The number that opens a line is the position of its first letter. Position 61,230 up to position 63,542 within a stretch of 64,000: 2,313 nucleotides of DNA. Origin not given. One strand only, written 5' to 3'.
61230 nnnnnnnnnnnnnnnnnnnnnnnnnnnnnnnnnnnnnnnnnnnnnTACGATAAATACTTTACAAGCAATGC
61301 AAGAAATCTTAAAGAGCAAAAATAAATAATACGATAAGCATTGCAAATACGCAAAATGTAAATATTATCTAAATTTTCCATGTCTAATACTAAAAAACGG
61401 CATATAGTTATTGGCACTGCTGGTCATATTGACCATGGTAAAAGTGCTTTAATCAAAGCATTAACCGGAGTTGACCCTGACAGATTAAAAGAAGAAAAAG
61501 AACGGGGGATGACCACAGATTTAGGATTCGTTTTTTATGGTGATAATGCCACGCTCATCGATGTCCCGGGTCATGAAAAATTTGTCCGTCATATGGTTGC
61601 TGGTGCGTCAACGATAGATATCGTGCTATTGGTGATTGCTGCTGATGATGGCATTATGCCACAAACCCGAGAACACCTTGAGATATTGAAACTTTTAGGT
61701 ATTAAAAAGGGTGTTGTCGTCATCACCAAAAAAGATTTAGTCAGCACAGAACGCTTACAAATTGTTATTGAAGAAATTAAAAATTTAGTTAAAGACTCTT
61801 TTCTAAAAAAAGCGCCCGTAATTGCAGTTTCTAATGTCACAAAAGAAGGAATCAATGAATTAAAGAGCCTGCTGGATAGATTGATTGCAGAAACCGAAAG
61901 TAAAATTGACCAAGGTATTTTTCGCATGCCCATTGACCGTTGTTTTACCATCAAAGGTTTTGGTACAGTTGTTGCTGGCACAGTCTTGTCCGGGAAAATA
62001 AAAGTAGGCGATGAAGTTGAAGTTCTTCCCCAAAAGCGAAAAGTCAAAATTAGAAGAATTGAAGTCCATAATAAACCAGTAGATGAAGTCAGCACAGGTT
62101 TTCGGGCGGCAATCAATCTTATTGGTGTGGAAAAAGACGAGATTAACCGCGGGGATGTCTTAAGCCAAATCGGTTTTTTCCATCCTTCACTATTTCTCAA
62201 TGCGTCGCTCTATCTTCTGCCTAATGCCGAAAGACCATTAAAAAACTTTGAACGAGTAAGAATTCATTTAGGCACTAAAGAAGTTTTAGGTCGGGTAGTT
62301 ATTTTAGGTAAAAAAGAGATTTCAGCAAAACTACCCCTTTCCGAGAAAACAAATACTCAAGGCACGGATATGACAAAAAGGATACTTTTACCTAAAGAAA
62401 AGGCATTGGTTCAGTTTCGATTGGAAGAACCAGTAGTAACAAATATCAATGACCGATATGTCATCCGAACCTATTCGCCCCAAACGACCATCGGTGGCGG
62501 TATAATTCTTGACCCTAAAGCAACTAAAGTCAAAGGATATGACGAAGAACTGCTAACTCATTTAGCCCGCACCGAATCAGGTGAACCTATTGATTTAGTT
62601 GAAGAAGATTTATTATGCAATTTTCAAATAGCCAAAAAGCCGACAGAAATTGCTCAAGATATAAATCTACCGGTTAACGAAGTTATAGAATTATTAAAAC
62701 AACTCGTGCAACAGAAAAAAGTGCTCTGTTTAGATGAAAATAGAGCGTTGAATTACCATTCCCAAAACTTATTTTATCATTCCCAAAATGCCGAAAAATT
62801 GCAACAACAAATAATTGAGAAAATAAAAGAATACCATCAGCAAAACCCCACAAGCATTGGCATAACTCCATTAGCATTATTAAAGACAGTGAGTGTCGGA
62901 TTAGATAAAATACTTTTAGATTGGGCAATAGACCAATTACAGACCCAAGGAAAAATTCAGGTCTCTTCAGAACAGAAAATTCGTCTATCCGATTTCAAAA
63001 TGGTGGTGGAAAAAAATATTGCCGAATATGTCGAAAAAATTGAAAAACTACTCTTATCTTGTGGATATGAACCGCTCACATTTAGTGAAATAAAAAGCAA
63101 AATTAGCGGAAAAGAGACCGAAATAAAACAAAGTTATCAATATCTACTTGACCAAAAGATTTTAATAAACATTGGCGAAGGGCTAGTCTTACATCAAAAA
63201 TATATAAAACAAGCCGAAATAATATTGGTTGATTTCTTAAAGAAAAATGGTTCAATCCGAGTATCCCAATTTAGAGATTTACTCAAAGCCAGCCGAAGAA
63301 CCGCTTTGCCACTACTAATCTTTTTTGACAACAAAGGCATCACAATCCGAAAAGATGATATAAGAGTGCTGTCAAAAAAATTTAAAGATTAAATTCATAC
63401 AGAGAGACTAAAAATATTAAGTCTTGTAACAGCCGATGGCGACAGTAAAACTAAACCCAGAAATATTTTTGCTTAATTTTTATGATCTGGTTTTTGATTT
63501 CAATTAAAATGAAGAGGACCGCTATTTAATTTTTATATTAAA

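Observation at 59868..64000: Compact selenocysteine machinery locus: selA-selB, convergent tRNA-Sec(UCA), then RNase P RNA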

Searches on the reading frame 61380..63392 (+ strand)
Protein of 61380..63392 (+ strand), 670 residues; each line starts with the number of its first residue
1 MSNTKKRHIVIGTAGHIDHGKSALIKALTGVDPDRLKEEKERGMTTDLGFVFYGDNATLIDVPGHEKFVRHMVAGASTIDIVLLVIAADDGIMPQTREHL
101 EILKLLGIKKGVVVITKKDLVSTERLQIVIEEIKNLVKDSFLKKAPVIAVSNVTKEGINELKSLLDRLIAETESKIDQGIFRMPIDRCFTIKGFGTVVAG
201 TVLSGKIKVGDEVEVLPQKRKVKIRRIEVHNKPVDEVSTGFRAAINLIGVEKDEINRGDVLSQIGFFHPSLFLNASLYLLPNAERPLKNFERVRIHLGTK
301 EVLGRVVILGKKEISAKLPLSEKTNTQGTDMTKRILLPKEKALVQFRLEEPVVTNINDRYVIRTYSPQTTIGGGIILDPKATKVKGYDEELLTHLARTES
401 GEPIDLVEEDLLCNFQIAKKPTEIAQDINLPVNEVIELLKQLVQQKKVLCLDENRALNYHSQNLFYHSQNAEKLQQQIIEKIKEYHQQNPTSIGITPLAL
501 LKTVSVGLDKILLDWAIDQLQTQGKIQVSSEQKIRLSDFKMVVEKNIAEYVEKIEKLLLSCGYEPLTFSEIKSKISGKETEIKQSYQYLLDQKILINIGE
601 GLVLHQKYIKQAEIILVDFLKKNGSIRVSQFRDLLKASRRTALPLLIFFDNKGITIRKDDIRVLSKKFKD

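Call 6: search_protein_families(library=pfam, proteins=[window:61380-63392:+])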
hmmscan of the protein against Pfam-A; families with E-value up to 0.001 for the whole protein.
window:61380-63392:+ (670 aa): 6 families
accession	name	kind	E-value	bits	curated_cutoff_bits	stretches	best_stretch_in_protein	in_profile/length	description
PF00009.33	GTP_EFTU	-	3.3e-34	118.6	26.5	1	6-169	1-186/188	Elongation factor Tu GTP binding domain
PF03144.31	GTP_EFTU_D2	-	5.1e-16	59.3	30.3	1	195-261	1-72/73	Elongation factor Tu domain 2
PF09107.17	SelB-wing_3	-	1.3e-15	57.1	23.2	1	619-664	2-47/47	Elongation factor SelB, winged helix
PF25461.1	Beta-barrel_SelB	-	8.3e-13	48.9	27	1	282-382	9-79/80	Selenocysteine-specific elongation factor, beta-barrel domain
PF01926.29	MMR_HSR1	-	2.3e-08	34.6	21.9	1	11-116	2-111/113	50S ribosome-binding GTPase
PF09106.17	SelB-wing_2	-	8.7e-05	23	22.3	0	480-529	2-51/57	Elongation factor SelB, winged helix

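Call 10: search_protein_families(library=ncbifam, proteins=[window:61380-63392:+], max_evalue=0.001)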
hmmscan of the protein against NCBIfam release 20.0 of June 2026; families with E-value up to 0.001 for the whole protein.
window:61380-63392:+ (670 aa): 33 families (the best 25 are shown)
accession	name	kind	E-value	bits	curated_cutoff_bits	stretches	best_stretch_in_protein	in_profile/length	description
TIGR00475.1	selB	equivalog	1.2e-100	337.9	242.25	1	9-663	1-578/581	selenocysteine-specific translation elongation factor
NF000766.0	PRK00049.1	subfamily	4.8e-51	173.8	449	1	4-308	8-346/396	elongation factor Tu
NF009373.0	PRK12736.1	subfamily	1.5e-50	172.1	452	1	4-312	8-348/394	elongation factor Tu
NF009372.0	PRK12735.1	subfamily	1.3e-49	169.1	479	1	4-310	8-348/396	elongation factor Tu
TIGR00485.1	EF-Tu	equivalog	4.3e-47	160.7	522.4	1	4-375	8-388/394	elongation factor Tu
NF008969.0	PRK12317.1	subfamily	4.2e-45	154.1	502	1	34-263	61-309/426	elongation factor 1-alpha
NF003077.0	PRK04000.1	equivalog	3.5e-43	148.3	315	2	58-362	88-394/412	translation initiation factor IF-2 subunit gamma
TIGR03680.1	eif2g_arch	equivalog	4.1e-43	148.1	514.5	2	58-227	84-261/407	translation initiation factor IF-2 subunit gamma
TIGR02034.1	CysN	subfamily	3.3e-34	118.6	336.1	1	34-352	56-376/406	sulfate adenylyltransferase, large subunit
TIGR00483.1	EF-1_alpha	equivalog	9.9e-34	116.5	540.1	1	34-262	61-309/427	translation elongation factor EF-1 subunit alpha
NF003478.0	PRK05124.1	equivalog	7.9e-33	113.7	590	1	34-381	83-424/475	sulfate adenylyltransferase subunit CysN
NF004035.0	PRK05506.1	subfamily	5.1e-31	107.6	715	1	34-306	80-364/632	bifunctional sulfate adenylyltransferase subunit 1/adenylylsulfate kinase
TIGR00487.1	IF-2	equivalog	4.2e-20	72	424.4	1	3-226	82-307/587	translation initiation factor IF-2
TIGR00231.1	small_GTP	domain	1.2e-14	54.4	42.5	1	8-140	3-143/164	GTP-binding protein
NF003078.0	PRK04004.1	equivalog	1.1e-09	37.4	468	1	59-121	80-141/598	translation initiation factor IF-2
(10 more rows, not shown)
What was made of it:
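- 61380..63392 (+): selB, selenocysteine-specific elongation factor, 670 aa. TIGR00475 at 337.9 bits (call 10).
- Checked: selB: 61380-63392 (+), 670 aa. TIGR00475 scores 337.9 bits against a cut-off of 242.25 (call 10).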

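Call 12: find_encoding_contigs(protein=window:61380-63392:+, flank=10000, max_places=6)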
Protein window:61380-63392:+ (670 aa): no gene with exactly this product is on record in the collection.

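Call 20: find_related_loci(query=window:61380-63392:+, collection=genome_contigs, flank=10000)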
Query window:61380-63392:+ (670 aa) in genome_contigs; peptide patterns used: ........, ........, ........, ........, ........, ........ (x = any residue, [..] = any of these).
575 stretches matched a pattern; 305 encode a relative of the query (tblastn E <= 1e-3); the best 80 are kept; 80 distinct loci.
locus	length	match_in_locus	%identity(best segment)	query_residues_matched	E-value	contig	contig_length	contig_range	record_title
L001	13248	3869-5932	72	1-670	0e+0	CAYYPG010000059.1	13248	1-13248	MAG TPA_asm: uncultured bacterium isolate binchicken_co40_72 genome assembly, contig: NODE_2402_length_13248_cov_31.7201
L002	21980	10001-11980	72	1-670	0e+0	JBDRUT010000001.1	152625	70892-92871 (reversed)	MAG: candidate division WOR-3 bacterium isolate SZTDM-2_201709_bins_113 SZTDM-2_201709_bins_113_scaffold_1, whole genome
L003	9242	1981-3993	66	1-667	0e+0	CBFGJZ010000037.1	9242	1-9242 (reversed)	MAG: candidate division WOR-3 bacterium isolate SZTDM_202302_bins_70.1 genome assembly, contig: NODE_37_length_9242_cov_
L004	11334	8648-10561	68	1-667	0e+0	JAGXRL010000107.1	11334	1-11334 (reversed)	MAG: Candidatus Latescibacterota bacterium isolate CROMO_A_102 c_000000707221, whole genome shotgun sequence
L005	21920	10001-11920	65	1-669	0e+0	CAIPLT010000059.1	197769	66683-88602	candidate division WOR-3 bacterium isolate AM-sed-core2-D2_bin-250 genome assembly, contig: bin-250:59/89, whole genome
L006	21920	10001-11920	61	1-669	0e+0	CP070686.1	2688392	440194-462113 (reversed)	MAG: candidate division WOR-3 bacterium isolate bin65 chromosome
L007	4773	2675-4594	60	1-669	0e+0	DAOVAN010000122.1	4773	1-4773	MAG TPA_asm: candidate division WOR-3 bacterium isolate CSMAG_980 CSMAG_980_k141_584994_length_4773_cov_7.0000, whole ge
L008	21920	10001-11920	59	1-669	0e+0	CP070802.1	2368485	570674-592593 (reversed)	MAG: candidate division WOR-3 bacterium isolate bin1351 chromosome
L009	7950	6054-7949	60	1-661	0e+0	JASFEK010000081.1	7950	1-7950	MAG: candidate division WOR-3 bacterium isolate D0606M12metaG_Bin_316 D0606M12metaG_FD_scaffold_2754_c1, whole genome sh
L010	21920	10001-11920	59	1-669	0e+0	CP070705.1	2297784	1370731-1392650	MAG: candidate division WOR-3 bacterium isolate bin53 chromosome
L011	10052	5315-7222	59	5-669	0e+0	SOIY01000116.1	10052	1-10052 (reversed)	MAG: Candidatus Stahlbacteria bacterium isolate E29_bin50 NODE_2256_length_10052_cov_33.557167, whole genome shotgun seq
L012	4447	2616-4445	61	1-639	0e+0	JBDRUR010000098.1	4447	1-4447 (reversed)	MAG: candidate division WOR-3 bacterium isolate SZTDM-2_201709_bins_141 SZTDM-2_201709_bins_141_scaffold_98, whole genom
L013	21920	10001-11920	58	1-669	0e+0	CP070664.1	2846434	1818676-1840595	MAG: candidate division WOR-3 bacterium isolate bin77 chromosome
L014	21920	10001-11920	57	1-669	0e+0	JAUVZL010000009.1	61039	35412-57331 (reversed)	MAG: Candidatus Stahlbacteria bacterium isolate CSMAG_1267 CSMAG_1267_k141_349454_length_61039_cov_20.8516, whole genome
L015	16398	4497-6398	58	6-669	0e+0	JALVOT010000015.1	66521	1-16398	MAG: candidate division WOR-3 bacterium isolate A3_metabat1_scaf2bin.006 A3_NODE_70_length_66521_cov_71.601847, whole ge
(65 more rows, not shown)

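Call 38: search_solved_structures(query=window:61380-63392:+, show_alignments=1, max_evalue=1e-10)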
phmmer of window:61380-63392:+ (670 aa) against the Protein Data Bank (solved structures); distinct sequences matched with E-value up to 1e-10: 133 (the best 60 are shown).
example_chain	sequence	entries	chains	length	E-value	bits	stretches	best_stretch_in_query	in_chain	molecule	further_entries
5lzb_z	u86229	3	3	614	2.7e-69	237.5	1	10-310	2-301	Selenocysteine-specific elongation factor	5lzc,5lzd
4zu9_A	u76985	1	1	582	1.1e-53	185.9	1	7-312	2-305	Elongation factor SelB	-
4ac9_A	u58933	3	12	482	7.4e-45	156.7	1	7-392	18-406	MJ0495-LIKE PROTEIN | TRANSLATION ELONGATION FACTOR SELB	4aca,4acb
6i8r_A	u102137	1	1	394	5.1e-44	154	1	5-307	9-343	Elongation Factor Tu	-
8rd8_H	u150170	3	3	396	6.9e-43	150.2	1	6-308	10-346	Elongation factor Tu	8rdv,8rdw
6mij_A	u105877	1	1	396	1.6e-42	149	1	5-308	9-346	Elongation factor Tu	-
6htw_H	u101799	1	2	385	1.9e-42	148.8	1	6-307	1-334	Elongation Factor Tu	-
1efm_A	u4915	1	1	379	2.3e-42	148.5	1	5-304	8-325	ELONGATION FACTOR TU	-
3mmp_A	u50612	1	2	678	6.4e-42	147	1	5-284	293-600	Elongation factor Tu 2, Elongation factor Ts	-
4r71_A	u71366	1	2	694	7.3e-42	146.8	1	5-284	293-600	Elongation factor Ts, Elongation factor Tu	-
7paj_9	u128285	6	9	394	9.8e-42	146.4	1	5-285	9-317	Elongation factor Tu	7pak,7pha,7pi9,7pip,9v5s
7bbn_A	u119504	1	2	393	1.4e-41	145.9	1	5-284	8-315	Elongation Factor Tu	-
5w75_A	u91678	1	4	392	1.6e-41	145.7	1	6-308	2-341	Elongation factor Tu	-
9t8g_A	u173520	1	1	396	1.8e-41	145.5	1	5-285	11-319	Elongation factor Tu 2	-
5opd_A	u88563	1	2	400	3.6e-41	144.6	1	5-284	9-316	Elongation factor Tu 1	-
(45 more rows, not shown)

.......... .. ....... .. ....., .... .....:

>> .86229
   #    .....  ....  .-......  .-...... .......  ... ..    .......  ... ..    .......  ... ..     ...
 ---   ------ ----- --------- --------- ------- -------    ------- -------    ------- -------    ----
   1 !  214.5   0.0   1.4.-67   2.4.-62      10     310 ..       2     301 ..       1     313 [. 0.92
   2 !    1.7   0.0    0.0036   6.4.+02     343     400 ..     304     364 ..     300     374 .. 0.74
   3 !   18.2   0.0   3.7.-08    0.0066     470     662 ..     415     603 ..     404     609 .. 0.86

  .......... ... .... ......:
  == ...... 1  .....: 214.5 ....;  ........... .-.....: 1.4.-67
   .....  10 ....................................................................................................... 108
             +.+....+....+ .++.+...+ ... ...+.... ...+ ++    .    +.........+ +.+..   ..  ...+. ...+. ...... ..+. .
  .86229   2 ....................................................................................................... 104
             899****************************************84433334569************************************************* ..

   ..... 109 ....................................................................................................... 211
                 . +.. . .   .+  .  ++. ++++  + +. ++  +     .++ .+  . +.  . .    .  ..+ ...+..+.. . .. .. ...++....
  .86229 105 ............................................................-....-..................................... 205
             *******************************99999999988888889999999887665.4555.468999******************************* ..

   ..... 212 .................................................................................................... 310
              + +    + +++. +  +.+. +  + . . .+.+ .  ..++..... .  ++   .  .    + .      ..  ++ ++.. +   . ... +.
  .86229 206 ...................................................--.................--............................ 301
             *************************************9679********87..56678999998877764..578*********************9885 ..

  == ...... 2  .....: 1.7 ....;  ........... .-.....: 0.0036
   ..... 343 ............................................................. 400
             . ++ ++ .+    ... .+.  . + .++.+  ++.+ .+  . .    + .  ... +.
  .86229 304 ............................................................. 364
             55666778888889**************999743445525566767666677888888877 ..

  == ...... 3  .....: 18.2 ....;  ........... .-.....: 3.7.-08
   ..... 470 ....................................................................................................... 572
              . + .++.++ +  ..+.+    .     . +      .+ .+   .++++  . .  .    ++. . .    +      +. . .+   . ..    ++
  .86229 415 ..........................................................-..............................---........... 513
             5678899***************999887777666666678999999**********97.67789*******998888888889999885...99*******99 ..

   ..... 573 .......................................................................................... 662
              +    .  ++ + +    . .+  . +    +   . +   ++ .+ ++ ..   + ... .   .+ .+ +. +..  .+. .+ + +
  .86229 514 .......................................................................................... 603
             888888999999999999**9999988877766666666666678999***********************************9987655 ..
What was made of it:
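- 61380..63392 (+): Best match among solved structures is E. coli SelB 5LZB, E = 2.7e-69, with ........, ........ and TKKD GTPase motifs visible in the alignment (call 38).
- On SelB (Sec-specific elongation factor): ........, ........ and TKKD are visible in the alignment with E. coli SelB 5LZB (call 38).
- The SelB GTPase motifs and SECIS-binding winged-helix domains are present (calls 6, 38).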
